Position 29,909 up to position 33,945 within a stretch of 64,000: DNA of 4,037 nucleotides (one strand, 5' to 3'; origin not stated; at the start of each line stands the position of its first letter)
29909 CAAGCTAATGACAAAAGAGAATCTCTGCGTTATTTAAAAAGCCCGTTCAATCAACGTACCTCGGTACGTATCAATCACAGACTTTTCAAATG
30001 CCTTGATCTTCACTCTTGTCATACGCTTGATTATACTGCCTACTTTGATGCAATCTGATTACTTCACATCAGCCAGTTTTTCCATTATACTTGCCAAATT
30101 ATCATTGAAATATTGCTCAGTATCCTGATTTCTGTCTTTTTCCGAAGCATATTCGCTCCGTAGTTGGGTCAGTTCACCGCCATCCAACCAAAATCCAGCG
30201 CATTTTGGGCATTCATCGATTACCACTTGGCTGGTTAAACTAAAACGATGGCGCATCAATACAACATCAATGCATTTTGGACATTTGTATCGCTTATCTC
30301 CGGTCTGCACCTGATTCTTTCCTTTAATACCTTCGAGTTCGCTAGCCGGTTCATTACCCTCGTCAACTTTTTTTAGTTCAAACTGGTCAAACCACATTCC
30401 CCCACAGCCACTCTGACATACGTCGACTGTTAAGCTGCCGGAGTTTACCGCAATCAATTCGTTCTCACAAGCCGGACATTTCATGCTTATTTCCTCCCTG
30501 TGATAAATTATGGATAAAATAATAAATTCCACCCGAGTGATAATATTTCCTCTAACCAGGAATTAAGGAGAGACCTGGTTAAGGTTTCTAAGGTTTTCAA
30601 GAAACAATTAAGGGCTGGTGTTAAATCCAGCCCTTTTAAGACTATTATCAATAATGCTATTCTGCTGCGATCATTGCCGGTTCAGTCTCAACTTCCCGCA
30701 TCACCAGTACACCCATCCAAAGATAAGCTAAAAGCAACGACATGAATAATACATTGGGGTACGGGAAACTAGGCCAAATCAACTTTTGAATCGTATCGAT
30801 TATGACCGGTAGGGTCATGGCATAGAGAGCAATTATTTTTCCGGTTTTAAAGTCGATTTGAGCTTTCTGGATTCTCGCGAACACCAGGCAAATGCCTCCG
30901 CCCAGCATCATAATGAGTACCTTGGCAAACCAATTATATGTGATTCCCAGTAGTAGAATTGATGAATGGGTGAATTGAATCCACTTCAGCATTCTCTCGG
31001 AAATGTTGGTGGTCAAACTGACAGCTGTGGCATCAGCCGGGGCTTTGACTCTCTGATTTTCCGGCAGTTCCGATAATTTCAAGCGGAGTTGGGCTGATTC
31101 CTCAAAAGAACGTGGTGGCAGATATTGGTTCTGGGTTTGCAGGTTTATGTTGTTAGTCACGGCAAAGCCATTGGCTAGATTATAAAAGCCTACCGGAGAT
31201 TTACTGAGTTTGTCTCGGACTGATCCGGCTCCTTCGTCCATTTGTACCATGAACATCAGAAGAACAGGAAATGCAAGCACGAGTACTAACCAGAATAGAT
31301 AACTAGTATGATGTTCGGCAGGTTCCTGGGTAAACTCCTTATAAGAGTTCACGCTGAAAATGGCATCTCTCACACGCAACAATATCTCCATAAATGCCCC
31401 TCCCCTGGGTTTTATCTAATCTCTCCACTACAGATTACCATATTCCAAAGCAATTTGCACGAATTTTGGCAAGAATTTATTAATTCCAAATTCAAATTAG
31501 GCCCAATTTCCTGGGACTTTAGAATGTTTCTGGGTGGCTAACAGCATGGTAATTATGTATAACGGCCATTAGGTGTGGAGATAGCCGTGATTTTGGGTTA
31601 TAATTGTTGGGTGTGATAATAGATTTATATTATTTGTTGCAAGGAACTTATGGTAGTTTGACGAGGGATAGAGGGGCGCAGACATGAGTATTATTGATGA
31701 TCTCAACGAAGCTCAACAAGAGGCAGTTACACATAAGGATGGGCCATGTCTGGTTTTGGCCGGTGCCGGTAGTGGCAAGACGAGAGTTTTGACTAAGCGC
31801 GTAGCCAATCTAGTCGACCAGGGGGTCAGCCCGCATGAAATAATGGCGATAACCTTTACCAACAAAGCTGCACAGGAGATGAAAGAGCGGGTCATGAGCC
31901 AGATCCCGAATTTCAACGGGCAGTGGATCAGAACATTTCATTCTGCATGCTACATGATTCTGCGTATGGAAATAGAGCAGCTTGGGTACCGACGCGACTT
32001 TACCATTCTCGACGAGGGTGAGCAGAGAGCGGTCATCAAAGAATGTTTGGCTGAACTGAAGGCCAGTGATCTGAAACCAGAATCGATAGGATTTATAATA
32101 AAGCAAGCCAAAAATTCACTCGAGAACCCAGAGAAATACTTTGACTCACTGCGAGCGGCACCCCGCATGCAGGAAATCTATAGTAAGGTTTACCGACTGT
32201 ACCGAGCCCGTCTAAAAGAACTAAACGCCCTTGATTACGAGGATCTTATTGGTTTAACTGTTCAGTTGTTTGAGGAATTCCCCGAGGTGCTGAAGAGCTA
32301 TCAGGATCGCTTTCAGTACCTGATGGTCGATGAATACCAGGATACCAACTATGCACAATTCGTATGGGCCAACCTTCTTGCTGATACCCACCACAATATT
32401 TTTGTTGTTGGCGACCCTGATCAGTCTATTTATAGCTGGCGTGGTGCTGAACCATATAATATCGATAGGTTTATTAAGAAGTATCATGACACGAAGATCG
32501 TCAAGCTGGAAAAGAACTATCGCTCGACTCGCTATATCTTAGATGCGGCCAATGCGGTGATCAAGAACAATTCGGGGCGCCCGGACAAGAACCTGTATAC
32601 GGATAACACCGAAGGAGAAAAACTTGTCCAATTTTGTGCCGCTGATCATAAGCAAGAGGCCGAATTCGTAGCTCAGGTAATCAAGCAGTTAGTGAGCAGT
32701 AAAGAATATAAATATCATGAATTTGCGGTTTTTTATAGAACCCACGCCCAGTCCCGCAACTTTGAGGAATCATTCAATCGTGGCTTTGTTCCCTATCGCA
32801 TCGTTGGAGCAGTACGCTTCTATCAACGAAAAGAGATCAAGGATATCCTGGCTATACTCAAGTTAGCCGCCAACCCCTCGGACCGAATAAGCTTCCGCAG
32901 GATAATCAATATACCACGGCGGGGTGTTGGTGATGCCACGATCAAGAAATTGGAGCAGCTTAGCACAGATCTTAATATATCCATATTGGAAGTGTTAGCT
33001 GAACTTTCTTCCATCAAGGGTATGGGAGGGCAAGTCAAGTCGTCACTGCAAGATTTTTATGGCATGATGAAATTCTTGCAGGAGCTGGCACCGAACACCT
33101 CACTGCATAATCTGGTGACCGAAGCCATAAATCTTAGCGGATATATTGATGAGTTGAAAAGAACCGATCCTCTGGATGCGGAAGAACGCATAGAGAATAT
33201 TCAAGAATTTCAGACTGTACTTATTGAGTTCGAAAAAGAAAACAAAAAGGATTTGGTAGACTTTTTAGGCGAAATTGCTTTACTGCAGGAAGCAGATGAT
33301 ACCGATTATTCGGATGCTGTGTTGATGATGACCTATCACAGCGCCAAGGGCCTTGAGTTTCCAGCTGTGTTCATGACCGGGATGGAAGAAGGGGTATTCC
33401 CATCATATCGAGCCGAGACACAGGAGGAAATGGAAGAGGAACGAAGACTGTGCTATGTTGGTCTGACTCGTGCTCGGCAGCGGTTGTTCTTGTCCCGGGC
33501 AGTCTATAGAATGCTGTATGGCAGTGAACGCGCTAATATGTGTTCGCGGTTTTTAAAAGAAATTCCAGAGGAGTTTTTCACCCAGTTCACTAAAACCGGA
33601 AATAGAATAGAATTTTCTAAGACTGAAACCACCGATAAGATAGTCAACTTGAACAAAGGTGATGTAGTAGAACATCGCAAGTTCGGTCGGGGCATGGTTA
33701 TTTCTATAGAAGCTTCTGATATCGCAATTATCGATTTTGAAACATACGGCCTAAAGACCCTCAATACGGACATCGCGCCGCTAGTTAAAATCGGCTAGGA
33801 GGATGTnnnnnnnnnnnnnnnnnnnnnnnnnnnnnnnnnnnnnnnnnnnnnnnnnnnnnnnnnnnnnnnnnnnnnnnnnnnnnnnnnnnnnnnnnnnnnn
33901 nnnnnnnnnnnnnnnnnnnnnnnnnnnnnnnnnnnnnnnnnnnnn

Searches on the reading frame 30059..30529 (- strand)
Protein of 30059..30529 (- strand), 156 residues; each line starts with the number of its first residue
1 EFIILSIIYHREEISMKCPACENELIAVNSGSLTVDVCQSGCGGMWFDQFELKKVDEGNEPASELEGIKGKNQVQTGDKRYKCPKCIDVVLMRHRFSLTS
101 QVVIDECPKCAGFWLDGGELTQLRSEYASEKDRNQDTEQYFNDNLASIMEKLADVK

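Call 61: search_protein_families(library=pfam, proteins=[window:30059-30529:-], max_evalue=0.00001)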
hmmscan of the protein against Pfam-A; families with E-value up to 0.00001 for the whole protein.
window:30059-30529:- (156 aa): 1 family
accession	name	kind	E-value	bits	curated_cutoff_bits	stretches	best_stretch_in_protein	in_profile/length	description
PF13453.11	Zn_ribbon_TFIIB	-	6e-22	77.2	22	2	17-55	1-38/41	Transcription factor zinc-finger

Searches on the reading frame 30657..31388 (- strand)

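Call 61: search_protein_families(library=pfam, proteins=[window:30657-31388:-], max_evalue=0.00001)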
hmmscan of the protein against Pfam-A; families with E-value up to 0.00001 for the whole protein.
window:30657-31388:- (243 aa): 1 family
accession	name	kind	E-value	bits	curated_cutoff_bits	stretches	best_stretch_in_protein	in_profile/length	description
PF06691.16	DUF1189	-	1.3e-18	67.8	28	1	130-226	143-243/244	Protein of unknown function (DUF1189)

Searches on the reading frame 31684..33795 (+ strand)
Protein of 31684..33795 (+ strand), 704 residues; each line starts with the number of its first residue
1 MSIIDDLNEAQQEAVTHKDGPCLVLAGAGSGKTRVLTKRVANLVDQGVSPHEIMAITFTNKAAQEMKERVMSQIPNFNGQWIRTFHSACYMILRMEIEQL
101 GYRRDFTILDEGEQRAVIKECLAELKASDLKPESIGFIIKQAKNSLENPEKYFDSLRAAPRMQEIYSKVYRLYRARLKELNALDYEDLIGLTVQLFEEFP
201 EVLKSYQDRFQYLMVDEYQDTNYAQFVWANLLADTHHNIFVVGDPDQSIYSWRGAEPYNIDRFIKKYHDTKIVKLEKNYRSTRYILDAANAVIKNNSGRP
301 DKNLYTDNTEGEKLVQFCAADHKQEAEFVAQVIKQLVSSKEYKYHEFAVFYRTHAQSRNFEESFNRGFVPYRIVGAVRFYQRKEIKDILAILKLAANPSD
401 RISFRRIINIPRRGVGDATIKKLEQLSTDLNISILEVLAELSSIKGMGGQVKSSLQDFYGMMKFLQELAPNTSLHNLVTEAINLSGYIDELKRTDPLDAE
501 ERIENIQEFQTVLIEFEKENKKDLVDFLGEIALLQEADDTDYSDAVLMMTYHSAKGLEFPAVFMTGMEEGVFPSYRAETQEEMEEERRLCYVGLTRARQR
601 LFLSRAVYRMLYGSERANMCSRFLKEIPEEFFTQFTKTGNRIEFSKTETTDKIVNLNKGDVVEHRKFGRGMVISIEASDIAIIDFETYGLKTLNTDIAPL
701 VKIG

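Call 61: search_protein_families(library=pfam, proteins=[window:31684-33795:+], max_evalue=0.00001)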
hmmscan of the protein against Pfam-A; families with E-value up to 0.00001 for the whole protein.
window:31684-33795:+ (704 aa): 6 families
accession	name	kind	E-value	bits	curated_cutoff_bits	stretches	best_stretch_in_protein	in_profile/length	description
PF00580.27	UvrD-helicase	-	5e-88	295.7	23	1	7-267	1-270/271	UvrD/REP helicase N-terminal domain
PF13361.12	UvrD_C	-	4.4e-76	257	25.6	1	273-605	1-347/350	UvrD-like helicase C-terminal domain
PF13245.12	AAA_19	-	1.6e-23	83.8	25.1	1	11-251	1-132/134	AAA domain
PF01443.25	Viral_helicase1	-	1.2e-13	51.9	21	0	186-312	37-159/228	Viral superfamily 1 RNA helicase core domain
PF13538.12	UvrD_C_2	-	5.2e-10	39.5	27.4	1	548-603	4-51/52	UvrD-like helicase C-terminal domain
PF13604.12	AAA_30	-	1.5e-07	31.8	27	0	7-70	2-66/191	AAA domain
